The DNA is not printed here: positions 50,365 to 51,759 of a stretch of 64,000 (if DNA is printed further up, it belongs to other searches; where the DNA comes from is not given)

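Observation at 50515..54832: GT9 - YfhO - GtrB-like triad: a complete lipid-linked monosaccharide transfer pathway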

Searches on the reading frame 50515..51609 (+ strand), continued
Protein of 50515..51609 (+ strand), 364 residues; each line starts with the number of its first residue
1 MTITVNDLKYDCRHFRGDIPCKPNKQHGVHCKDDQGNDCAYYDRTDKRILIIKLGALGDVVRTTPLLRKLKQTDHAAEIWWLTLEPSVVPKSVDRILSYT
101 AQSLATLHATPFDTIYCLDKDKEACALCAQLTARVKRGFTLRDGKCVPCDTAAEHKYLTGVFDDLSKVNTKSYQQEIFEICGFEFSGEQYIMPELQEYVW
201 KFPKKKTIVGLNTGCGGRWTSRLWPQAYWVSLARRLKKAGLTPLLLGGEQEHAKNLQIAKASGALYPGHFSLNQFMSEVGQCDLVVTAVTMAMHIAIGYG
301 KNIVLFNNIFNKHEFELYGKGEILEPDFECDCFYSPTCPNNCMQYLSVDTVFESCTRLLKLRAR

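Call 47: list_cluster_members(proteins=[P0241, P0254, P0260, P0270, P0285, P0296, P0315, P0338, P0357, P0382])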
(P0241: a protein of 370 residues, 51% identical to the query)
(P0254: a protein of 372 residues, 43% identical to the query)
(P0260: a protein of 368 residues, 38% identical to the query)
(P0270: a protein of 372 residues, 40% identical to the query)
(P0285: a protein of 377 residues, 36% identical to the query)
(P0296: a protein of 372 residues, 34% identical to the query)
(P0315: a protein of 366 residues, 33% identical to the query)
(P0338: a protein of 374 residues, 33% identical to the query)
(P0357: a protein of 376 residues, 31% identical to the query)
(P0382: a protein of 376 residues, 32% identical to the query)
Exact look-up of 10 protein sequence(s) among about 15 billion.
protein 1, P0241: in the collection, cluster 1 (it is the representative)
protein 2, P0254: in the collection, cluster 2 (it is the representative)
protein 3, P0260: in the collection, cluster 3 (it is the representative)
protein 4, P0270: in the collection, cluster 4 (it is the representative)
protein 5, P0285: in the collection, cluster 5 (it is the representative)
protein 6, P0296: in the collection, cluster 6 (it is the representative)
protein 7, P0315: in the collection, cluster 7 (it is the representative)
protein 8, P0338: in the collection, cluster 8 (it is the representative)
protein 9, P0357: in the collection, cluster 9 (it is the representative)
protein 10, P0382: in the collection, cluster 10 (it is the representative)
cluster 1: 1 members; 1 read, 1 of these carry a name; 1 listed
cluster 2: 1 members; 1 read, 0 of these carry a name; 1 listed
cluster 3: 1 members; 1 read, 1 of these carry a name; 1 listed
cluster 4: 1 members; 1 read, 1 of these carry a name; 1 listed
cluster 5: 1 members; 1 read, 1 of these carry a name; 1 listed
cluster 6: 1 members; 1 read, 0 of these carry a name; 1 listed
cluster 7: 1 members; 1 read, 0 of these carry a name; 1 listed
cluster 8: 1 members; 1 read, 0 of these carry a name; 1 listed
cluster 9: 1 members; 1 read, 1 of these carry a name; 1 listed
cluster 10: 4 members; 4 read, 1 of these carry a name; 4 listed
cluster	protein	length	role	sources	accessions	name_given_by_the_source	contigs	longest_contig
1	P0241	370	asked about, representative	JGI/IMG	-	ADP-heptose:LPS heptosyltransferase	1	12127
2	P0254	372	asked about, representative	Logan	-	-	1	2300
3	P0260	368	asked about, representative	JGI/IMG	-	ADP-heptose:LPS heptosyltransferase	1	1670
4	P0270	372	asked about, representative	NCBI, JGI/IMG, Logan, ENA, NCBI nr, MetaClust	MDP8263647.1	MAG: glycosyltransferase family 9 protein [Candidatus Ancaeobacter aquaticus] | glycosyltransferase family 9 protein [Candidatus Ancaeobacter aquaticus] | \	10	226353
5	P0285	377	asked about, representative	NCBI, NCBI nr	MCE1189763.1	MAG: glycosyltransferase family 9 protein [Ignavibacteria bacterium] | glycosyltransferase family 9 protein [Ignavibacteria bacterium]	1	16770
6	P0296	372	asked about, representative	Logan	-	-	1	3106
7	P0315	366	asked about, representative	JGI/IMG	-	-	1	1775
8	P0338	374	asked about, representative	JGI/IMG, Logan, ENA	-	-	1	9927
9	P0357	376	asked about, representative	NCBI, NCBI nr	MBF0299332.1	MAG: glycosyltransferase family 9 protein [Oligoflexia bacterium] | glycosyltransferase family 9 protein [Oligoflexia bacterium]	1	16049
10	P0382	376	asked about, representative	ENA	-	-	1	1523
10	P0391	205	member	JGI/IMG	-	heptosyltransferase-2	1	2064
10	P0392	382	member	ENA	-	-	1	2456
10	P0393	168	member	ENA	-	-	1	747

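Call 50: find_related_loci(query=A4, collection=metagenome_contigs, flank=6000)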
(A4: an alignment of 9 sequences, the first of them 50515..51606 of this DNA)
Query A4 (364 aa) in metagenome_contigs; peptide patterns used: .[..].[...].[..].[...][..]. (x = any residue, [..] = any of these).
600 stretches matched a pattern (row limit reached: there are more); 572 encode a relative of the query (tblastn E <= 1e-3); the best 80 are kept; 80 distinct loci.
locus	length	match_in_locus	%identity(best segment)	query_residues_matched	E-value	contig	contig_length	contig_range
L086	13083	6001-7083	75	1-361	0e+0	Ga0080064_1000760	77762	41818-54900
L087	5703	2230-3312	73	1-361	0e+0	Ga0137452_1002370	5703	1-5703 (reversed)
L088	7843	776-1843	67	7-360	1e-166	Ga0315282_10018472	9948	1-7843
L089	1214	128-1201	65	4-359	1e-180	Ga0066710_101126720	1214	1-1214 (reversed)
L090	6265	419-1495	64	6-362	3e-162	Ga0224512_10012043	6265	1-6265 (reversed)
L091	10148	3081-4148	63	6-359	3e-155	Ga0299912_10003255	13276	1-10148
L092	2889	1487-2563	63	4-360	1e-163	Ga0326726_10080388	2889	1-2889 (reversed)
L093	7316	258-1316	64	8-363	2e-154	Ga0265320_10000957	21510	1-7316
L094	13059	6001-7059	64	8-363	2e-154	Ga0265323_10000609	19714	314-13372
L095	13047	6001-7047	64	8-359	1e-153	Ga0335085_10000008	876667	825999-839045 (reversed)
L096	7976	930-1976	62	8-359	1e-150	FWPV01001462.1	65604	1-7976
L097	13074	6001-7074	63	4-359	7e-154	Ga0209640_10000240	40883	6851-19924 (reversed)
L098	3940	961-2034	61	8-360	5e-154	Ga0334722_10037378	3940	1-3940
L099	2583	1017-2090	61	4-359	9e-159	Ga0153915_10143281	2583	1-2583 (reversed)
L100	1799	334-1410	61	6-362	2e-161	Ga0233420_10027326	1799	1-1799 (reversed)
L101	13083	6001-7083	60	5-360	6e-148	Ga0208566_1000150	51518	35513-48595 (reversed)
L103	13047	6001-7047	62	8-359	3e-145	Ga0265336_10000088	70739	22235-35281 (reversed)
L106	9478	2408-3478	59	8-359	8e-144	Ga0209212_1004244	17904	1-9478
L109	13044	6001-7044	57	12-362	2e-139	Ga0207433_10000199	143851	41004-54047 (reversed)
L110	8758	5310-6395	56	3-359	2e-138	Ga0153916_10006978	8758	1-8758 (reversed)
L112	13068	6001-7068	57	1-360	1e-134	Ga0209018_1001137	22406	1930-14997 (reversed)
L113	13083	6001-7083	53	3-359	1e-131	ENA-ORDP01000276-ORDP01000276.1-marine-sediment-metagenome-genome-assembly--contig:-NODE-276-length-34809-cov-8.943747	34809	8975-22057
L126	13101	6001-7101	51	1-361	1e-125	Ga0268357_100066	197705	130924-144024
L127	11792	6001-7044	53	7-360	2e-125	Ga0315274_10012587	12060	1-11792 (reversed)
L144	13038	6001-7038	51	9-357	2e-120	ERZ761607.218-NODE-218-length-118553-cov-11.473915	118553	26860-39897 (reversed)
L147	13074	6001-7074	50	2-359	5e-116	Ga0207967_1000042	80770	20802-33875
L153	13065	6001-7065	47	5-360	6e-113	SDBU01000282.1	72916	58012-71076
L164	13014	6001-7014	50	11-353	3e-111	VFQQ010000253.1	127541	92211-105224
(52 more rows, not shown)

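Call 59: search_protein_families(library=pfam, proteins=[L095:9896-11035:+, L103:9082-10356:+, L127:7074-8693:+, L113:9061-11616:+, L113:11630-13081:+, L147:4456-5910:+, L153:7810-9249:+, L109:4237-5940:+, L101:8014-9612:+, L109:2777-4276:+], max_evalue=0.01)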
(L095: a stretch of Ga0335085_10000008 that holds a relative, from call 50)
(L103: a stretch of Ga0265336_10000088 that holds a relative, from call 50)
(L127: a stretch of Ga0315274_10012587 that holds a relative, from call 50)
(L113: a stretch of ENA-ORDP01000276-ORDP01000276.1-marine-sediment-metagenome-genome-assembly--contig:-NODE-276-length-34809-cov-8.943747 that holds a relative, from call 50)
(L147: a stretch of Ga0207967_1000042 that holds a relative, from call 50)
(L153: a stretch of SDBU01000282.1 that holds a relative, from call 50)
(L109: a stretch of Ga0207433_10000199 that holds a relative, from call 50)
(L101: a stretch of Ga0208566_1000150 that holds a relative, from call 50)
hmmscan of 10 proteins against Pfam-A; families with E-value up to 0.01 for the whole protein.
L095:9896-11035:+ (379 aa): 4 families
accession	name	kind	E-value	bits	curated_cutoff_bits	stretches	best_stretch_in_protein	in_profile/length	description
PF01435.24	Peptidase_M48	-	2e-28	99.9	20.3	1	175-378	1-184/186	Peptidase family M48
PF16491.10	Peptidase_M48_N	-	4e-25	89.1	27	1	20-172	26-179/179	CAAX prenyl protease N-terminal, five membrane helices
PF05569.17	Peptidase_M56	-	6e-05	22.8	31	1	157-261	114-215/296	BlaR1 peptidase M56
PF10263.15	SprT-like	-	0.0007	19.9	25.6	1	201-252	22-74/108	SprT-like family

L103:9082-10356:+ (424 aa): 4 families
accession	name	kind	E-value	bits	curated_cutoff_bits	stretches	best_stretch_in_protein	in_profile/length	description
PF01435.24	Peptidase_M48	-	1.2e-31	110.5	20.3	1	220-423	1-184/186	Peptidase family M48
PF16491.10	Peptidase_M48_N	-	2.9e-27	96.1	27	1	61-217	22-179/179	CAAX prenyl protease N-terminal, five membrane helices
PF05569.17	Peptidase_M56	-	5.6e-06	26.2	31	1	260-307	170-216/296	BlaR1 peptidase M56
PF10263.15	SprT-like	-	0.0016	18.7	25.6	1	246-297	22-74/108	SprT-like family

L127:7074-8693:+ (539 aa): 0 families

L113:9061-11616:+ (851 aa): 1 family
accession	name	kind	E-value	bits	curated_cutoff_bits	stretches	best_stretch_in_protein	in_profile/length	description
PF09586.16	YfhO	-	2.6e-10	39.8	28.5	1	728-818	740-831/835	Bacterial membrane protein YfhO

L113:11630-13081:+ (484 aa): 1 family
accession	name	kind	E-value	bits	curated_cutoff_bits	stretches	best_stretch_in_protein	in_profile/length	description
PF01943.22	Polysacc_synt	-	3.4e-05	23.9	28.2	1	12-267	8-252/274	Polysaccharide biosynthesis protein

L147:4456-5910:+ (484 aa): 1 family
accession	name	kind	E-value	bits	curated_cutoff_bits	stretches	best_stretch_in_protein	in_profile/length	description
PF03739.19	LptF_LptG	-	5.6e-73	246.4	27.9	1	9-463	4-352/353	Lipopolysaccharide export system permease LptF/LptG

L153:7810-9249:+ (479 aa): 2 families
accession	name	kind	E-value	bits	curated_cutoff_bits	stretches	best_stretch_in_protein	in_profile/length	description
PF02397.22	Bac_transf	-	4.3e-61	206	27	1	281-473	1-178/179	Bacterial sugar transferase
PF13727.12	CoA_binding_3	-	6.6e-15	56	25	1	82-245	15-175/175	CoA-binding domain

L109:4237-5940:+ (567 aa): 2 families
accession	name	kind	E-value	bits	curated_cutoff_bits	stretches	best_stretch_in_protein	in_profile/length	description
PF13231.12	PMT_2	-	4.8e-07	30.6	26.1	1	87-235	2-153/160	Dolichyl-phosphate-mannose-protein mannosyltransferase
PF20604.3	DUF6798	-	0.0017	18.5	26.9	1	451-481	3-33/61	Domain of unknown function (DUF6798)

L101:8014-9612:+ (532 aa): 1 family
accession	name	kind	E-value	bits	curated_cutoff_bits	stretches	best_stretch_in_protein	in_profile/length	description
PF13231.12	PMT_2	-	2.4e-12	47.8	26.1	1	81-238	2-157/160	Dolichyl-phosphate-mannose-protein mannosyltransferase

L109:2777-4276:+ (499 aa): 12 families
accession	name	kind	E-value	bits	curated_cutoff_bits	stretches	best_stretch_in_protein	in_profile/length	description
PF00535.33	Glycos_transf_2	-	1.4e-22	80.8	23.3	1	263-399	1-132/168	Glycosyl transferase family 2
PF13489.12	Methyltransf_23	-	2.6e-16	60.2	27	1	47-208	1-162/164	Methyltransferase domain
PF13847.12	Methyltransf_31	-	2.2e-14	53.8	27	1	68-168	2-115/145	Methyltransferase domain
PF13649.12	Methyltransf_25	-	3.9e-14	53.5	27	1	73-156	1-95/97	Methyltransferase domain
PF08242.18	Methyltransf_12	-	5.3e-13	50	30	1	74-157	1-95/98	Methyltransferase domain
PF08241.18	Methyltransf_11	-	5.3e-13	49.9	21.2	1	74-162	1-95/95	Methyltransferase domain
PF13641.12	Glyco_tranf_2_3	-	1.2e-08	35.7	27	1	262-391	3-135/230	Glycosyltransferase like family 2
PF07021.18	MetW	-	3.8e-08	33.6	21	1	64-208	8-154/193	Methionine biosynthesis protein MetW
PF10111.15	Glyco_tranf_2_2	-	5.5e-07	29.8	27.3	1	263-400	1-143/276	Glycosyltransferase like family 2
PF01209.24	Ubie_methyltran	-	6.2e-05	22.9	20.1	1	70-163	48-152/233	ubiE/COQ5 methyltransferase family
PF05401.17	NodS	-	0.0024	18.2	24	1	70-154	44-136/201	Nodulation protein S (NodS)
PF02353.26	CMAS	-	0.0028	17.5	27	1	54-141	47-141/273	Mycolic acid cyclopropane synthetase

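Call 60: search_protein_families(library=pfam, proteins=[L147:7085-8314:+, L147:8446-9645:+, L147:9718-10932:+, L147:10932-11585:+, L126:2537-5107:+, L126:5136-5993:+, L127:4370-5980:+, L144:5164-5955:+, L164:5210-5983:+], max_evalue=0.001)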
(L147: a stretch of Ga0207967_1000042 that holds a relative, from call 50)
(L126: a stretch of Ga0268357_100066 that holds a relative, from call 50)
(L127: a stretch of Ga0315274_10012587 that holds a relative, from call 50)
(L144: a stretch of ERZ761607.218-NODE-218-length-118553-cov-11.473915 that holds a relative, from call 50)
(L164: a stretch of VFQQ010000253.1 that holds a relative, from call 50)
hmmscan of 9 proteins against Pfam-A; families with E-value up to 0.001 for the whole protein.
L147:7085-8314:+ (409 aa): 4 families
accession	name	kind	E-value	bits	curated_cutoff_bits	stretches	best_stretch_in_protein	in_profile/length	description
PF13692.12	Glyco_trans_1_4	-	1.9e-19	70.8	27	1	226-359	4-141/142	Glycosyl transferases group 1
PF13439.12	Glyco_transf_4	-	8.5e-11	42.6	28.5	1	16-211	2-169/170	Glycosyltransferase Family 4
PF13524.12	Glyco_trans_1_2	-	1.1e-08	35.6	25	1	253-373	9-127/144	Glycosyl transferase-like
PF13579.12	Glyco_trans_4_4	-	6.2e-05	23.8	29.7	1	21-207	6-158/158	Glycosyl transferase 4-like domain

L147:8446-9645:+ (399 aa): 3 families
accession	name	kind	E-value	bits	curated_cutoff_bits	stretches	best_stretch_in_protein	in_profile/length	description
PF13692.12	Glyco_trans_1_4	-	1.7e-21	77.4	27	1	222-355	3-142/142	Glycosyl transferases group 1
PF00534.26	Glycos_transf_1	-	4e-12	46.5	26.4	1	209-367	4-170/172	Glycosyl transferases group 1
PF13524.12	Glyco_trans_1_2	-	1.1e-08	35.6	25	1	250-381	13-140/144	Glycosyl transferase-like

L147:9718-10932:+ (404 aa): 2 families
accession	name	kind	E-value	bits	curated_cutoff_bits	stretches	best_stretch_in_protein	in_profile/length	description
PF00926.24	DHBP_synthase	-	1.2e-84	283.1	26.4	1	9-201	1-191/191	3,4-dihydroxy-2-butanone 4-phosphate synthase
PF00925.25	GTP_cyclohydro2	-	2.2e-74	248.9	23.3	1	211-375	2-164/165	GTP cyclohydrolase II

L147:10932-11585:+ (217 aa): 3 families
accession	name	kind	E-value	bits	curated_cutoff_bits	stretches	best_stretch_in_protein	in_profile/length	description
PF00005.33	ABC_tran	-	3.2e-33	115.7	25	1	17-165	1-136/137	ABC transporter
PF02463.25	SMC_N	-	1.3e-05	25.2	40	1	29-206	26-207/220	RecF/RecN/SMC N terminal domain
PF13304.12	AAA_21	-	0.00058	20.5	27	0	31-76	3-65/304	AAA domain, putative AbiEii toxin, Type IV TA system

L126:2537-5107:+ (856 aa): 2 families
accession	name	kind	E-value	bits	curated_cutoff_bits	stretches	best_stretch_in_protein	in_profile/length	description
PF11897.13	DUF3417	-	1.2e-36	125.9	25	1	14-122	1-109/109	Protein of unknown function (DUF3417)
PF00343.26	Phosphorylase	-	1.3e-36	126.6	27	2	272-623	219-579/713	Carbohydrate phosphorylase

L126:5136-5993:+ (285 aa): 0 families

L127:4370-5980:+ (536 aa): 1 family
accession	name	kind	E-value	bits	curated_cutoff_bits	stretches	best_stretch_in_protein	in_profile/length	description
PF01663.27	Phosphodiest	-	9.8e-40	137.6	23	1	9-410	2-317/342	Type I phosphodiesterase / nucleotide pyrophosphatase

L144:5164-5955:+ (263 aa): 0 families

L164:5210-5983:+ (257 aa): 0 families
